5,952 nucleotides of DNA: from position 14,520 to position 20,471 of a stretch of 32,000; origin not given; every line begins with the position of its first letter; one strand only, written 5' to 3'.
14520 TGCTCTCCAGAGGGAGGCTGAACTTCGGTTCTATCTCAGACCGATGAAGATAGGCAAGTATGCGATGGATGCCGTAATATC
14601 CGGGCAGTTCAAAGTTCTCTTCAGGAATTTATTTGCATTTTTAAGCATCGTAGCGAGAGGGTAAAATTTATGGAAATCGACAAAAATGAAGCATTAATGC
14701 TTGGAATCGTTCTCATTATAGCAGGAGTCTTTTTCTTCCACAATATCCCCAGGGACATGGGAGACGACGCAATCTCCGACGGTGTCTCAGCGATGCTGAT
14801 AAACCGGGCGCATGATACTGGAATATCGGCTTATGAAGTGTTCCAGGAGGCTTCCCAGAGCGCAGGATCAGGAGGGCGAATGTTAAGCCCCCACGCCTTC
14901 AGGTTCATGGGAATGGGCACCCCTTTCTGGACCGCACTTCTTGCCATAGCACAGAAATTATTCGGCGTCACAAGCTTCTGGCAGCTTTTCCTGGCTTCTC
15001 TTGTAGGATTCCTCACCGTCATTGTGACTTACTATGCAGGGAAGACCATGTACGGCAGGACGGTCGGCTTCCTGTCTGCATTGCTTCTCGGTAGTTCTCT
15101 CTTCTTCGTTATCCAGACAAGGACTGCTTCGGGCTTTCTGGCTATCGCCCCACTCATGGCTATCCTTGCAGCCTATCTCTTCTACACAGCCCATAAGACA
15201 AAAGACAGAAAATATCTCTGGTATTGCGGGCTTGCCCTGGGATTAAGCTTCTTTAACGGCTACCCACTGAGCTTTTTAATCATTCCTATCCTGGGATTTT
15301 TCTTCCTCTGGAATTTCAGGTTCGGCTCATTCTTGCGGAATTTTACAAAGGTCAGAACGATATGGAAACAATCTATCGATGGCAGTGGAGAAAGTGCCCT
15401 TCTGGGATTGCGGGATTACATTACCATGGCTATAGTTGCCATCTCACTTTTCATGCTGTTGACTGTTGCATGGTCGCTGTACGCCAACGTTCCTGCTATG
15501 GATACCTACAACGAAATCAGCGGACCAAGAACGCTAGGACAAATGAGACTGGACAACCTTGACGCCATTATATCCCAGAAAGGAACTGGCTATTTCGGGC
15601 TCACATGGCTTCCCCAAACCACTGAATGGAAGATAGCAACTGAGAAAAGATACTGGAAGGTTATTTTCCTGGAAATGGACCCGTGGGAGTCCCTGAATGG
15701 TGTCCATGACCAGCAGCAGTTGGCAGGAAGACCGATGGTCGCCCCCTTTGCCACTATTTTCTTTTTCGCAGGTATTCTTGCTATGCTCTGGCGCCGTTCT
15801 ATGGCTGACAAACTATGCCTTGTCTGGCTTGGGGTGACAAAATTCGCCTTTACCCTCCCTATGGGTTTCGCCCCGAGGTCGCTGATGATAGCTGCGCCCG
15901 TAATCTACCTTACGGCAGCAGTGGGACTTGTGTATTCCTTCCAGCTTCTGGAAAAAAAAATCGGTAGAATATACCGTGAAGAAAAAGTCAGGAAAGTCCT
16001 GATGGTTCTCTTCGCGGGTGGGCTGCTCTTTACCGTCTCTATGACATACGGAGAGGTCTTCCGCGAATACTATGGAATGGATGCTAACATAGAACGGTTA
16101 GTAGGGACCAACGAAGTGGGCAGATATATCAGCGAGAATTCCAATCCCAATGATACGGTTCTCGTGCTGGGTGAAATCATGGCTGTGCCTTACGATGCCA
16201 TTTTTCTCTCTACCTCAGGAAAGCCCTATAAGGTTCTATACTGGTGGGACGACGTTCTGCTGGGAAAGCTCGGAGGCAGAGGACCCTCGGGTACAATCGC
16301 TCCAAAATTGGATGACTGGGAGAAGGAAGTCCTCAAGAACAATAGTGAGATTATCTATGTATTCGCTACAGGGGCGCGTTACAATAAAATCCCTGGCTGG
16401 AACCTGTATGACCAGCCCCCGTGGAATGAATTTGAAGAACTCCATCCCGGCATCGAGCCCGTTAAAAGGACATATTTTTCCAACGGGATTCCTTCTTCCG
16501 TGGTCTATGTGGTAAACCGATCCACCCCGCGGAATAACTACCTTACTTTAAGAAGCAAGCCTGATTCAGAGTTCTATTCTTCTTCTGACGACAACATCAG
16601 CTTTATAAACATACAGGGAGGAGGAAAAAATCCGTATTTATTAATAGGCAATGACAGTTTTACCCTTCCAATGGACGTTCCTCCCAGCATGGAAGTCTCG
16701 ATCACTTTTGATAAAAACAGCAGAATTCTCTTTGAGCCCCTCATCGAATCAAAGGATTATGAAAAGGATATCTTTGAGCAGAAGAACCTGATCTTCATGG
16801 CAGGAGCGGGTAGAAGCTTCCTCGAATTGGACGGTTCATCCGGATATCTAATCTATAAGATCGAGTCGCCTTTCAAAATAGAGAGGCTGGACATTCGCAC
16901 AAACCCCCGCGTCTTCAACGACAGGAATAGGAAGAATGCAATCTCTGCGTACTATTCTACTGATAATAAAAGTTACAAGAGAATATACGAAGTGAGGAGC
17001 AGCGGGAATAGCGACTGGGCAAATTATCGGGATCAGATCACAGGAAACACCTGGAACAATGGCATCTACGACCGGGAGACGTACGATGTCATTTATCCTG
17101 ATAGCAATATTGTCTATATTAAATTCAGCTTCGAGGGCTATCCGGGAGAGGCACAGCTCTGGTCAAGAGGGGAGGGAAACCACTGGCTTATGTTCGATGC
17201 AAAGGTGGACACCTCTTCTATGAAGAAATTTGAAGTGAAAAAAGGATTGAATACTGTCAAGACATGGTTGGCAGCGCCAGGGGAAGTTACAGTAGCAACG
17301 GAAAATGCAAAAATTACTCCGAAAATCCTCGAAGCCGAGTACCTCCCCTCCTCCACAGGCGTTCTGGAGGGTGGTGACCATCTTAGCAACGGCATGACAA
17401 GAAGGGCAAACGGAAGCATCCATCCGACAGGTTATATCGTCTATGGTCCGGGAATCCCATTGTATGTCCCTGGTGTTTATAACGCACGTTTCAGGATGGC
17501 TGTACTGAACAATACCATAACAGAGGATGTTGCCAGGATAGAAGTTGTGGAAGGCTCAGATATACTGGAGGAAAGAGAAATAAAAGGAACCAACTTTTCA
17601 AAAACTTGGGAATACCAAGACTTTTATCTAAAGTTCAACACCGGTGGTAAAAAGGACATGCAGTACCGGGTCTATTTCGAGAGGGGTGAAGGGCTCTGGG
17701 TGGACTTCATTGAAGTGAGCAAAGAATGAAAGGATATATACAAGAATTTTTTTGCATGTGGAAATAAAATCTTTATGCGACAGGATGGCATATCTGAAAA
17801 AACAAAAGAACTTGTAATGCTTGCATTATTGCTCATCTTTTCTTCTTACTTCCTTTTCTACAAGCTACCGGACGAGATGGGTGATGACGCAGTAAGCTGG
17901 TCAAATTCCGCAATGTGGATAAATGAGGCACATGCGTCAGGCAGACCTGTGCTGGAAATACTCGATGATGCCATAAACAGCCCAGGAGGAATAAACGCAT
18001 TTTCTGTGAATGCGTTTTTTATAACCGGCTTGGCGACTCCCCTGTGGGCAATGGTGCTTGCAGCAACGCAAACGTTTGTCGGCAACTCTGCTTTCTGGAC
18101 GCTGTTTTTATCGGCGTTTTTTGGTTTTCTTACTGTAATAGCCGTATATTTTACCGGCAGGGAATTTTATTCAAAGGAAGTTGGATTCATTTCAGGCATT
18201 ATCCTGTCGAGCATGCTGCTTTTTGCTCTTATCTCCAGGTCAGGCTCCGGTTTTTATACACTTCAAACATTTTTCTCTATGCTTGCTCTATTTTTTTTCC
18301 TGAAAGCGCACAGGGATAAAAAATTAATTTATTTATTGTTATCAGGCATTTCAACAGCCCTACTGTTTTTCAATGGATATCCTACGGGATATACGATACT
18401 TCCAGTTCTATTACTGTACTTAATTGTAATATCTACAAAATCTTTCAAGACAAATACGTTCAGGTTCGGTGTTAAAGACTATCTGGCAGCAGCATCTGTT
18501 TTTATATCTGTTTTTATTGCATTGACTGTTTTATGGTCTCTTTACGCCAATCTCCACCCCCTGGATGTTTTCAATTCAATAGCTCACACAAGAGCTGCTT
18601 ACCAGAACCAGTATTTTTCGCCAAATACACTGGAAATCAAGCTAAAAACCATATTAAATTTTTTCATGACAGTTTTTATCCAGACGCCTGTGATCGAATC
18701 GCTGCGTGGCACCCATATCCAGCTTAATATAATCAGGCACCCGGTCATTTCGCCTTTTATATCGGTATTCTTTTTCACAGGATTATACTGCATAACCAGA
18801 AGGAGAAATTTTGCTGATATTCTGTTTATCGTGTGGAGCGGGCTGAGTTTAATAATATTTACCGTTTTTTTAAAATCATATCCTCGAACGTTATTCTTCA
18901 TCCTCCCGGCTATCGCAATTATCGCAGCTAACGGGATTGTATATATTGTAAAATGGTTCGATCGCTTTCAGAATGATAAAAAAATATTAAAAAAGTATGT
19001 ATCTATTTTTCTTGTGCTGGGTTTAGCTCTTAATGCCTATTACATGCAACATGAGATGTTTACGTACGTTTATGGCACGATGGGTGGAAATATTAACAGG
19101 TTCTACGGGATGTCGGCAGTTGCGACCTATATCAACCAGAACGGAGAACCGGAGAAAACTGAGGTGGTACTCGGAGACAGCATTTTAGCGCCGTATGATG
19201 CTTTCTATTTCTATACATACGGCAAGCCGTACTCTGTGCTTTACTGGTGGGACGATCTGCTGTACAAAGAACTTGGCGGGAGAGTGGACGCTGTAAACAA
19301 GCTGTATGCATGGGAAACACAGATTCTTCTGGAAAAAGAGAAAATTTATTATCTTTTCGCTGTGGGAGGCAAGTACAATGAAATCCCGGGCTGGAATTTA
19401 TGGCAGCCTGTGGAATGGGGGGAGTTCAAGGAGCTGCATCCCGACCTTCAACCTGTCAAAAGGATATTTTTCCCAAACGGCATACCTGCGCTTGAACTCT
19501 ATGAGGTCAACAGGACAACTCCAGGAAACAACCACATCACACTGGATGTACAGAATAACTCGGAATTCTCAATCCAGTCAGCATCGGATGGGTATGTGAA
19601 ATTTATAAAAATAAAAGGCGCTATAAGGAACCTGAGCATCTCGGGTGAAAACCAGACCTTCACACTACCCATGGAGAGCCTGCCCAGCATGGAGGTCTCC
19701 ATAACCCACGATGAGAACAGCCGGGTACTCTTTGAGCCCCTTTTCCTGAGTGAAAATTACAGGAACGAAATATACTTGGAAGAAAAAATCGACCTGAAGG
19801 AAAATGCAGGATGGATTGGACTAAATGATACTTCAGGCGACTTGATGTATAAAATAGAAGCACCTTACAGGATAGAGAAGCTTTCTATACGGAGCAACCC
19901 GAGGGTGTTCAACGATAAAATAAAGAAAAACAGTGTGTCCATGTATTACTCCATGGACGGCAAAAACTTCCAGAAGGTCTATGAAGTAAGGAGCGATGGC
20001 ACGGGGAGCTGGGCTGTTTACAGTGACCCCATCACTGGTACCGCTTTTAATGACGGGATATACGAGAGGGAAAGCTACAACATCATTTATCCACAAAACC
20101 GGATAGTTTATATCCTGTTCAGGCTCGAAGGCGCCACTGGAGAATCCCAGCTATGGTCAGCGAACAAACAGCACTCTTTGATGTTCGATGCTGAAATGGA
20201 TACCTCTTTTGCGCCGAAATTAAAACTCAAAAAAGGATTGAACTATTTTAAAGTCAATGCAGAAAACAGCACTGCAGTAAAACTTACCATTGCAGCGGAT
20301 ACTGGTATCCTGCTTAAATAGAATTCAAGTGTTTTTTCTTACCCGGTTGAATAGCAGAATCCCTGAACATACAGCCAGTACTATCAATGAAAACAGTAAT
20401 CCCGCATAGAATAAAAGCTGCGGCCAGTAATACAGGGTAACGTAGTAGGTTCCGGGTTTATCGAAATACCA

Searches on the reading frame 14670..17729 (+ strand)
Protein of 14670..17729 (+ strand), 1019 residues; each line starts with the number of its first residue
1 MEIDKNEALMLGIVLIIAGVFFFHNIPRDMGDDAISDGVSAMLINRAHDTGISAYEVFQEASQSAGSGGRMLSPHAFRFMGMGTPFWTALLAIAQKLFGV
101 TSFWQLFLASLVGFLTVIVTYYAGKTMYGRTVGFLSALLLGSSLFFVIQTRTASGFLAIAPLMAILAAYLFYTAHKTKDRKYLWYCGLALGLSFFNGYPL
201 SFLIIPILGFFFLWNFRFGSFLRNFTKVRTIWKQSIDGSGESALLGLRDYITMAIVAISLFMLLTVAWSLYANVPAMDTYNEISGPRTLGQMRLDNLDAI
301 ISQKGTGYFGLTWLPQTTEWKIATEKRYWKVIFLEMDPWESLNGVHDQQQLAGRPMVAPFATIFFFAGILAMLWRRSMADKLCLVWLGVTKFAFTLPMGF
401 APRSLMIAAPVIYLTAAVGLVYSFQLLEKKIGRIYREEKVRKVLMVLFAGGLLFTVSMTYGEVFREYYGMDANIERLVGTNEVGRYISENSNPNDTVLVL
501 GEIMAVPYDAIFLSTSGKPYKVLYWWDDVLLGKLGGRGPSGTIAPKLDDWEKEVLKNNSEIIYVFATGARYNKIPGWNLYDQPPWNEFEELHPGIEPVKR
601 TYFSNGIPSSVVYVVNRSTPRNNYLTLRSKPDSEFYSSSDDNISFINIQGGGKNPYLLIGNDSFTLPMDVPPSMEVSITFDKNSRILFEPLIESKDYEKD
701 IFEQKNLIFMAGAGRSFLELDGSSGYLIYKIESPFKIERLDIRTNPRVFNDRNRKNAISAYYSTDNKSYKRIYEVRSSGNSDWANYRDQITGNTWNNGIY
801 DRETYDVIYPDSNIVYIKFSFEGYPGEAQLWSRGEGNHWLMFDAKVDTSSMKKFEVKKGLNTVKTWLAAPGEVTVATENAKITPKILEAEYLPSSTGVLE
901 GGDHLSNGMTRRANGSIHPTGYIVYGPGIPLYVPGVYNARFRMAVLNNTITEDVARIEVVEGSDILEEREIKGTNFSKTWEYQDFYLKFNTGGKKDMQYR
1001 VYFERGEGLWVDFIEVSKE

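Call 8: search_protein_families(library=pfam, proteins=[window:14670-17729:+], max_evalue=0.001)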
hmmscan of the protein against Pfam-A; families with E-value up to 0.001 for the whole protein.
window:14670-17729:+ (1019 aa): 1 family
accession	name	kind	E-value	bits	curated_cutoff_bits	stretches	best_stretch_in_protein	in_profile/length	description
PF13231.12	PMT_2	-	2.5e-11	44.5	26.1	1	85-216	4-133/160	Dolichyl-phosphate-mannose-protein mannosyltransferase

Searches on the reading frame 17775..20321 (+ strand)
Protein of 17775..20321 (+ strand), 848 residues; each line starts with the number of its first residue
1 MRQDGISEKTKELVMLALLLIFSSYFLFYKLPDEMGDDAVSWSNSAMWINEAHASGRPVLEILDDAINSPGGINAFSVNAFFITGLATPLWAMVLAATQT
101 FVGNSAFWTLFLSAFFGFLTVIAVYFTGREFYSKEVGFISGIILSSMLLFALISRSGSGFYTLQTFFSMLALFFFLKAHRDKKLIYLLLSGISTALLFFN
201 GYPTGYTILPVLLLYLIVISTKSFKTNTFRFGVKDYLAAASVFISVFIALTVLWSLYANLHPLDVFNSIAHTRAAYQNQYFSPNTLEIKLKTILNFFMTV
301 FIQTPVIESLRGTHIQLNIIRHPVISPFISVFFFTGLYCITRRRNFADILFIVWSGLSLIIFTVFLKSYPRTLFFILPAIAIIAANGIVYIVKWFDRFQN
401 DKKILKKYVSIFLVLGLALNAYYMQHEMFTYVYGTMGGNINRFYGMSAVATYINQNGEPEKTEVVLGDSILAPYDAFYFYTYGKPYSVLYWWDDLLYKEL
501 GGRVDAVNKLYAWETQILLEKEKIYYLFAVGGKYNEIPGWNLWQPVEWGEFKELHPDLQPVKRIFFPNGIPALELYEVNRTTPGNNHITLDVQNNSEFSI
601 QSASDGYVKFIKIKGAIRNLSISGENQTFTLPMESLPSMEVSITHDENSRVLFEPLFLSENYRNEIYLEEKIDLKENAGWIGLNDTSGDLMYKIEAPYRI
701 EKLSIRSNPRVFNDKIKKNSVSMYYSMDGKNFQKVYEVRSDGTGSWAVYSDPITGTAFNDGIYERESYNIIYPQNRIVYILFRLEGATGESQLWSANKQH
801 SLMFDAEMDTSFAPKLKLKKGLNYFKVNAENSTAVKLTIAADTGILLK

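Call 8: search_protein_families(library=pfam, proteins=[window:17775-20321:+], max_evalue=0.001)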
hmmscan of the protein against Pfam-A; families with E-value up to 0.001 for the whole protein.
window:17775-20321:+ (848 aa): 2 families
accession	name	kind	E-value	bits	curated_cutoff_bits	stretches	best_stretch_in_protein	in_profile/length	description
PF13231.12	PMT_2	-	1.9e-10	41.6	26.1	1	89-229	4-143/160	Dolichyl-phosphate-mannose-protein mannosyltransferase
PF02516.20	STT3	-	2.2e-06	27.9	24.5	1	91-281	83-290/405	Oligosaccharyl transferase STT3, N-terminal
